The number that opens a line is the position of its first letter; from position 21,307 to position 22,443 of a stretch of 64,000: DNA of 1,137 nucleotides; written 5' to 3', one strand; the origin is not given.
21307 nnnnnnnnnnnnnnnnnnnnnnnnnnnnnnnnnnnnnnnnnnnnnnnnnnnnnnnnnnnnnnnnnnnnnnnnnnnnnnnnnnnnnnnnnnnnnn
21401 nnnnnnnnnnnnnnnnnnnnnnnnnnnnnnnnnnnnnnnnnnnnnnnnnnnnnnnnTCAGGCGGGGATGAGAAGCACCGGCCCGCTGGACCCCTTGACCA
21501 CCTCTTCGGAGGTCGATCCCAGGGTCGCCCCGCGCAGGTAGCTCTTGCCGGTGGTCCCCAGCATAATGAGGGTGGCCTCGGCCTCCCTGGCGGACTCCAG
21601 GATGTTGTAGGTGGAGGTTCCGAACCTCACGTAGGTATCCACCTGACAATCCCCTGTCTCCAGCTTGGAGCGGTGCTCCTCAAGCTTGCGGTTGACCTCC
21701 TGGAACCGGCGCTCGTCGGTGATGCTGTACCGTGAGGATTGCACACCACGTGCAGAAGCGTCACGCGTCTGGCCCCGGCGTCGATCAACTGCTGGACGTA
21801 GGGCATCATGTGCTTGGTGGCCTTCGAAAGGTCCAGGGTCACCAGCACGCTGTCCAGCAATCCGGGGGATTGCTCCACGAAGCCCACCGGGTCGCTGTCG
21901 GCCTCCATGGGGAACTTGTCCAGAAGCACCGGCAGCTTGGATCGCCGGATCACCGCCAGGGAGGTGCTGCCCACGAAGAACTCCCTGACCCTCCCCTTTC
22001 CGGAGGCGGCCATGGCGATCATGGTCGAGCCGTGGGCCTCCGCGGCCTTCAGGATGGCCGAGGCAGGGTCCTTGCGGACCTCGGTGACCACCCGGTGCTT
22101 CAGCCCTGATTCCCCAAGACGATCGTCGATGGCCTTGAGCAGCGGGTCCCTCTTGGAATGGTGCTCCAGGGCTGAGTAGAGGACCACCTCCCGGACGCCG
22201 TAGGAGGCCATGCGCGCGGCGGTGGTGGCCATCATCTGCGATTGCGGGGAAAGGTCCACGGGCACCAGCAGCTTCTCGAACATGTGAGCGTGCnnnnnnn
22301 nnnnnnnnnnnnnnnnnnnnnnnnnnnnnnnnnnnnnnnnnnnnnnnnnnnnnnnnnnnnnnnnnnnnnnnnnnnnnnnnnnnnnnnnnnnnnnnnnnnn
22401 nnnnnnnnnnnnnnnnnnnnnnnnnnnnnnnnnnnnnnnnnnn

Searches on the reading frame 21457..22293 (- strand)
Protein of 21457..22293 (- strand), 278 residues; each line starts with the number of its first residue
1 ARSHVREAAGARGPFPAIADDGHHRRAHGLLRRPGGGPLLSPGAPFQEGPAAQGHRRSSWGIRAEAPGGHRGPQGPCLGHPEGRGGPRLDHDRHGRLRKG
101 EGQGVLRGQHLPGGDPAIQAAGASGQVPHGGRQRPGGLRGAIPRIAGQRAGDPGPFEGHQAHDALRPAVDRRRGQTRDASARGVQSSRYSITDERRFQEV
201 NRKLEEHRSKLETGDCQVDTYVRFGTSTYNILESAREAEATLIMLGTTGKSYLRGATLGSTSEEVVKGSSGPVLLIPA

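Call 87: search_protein_families(library=pfam, proteins=[window:21457-22293:-], max_evalue=0.00001)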
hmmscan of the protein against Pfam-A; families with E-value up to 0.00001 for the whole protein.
window:21457-22293:- (278 aa): 1 family
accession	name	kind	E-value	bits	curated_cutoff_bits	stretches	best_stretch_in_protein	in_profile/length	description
PF00582.32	Usp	-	1.6e-11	45.4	24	1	191-277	51-141/141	Universal stress protein family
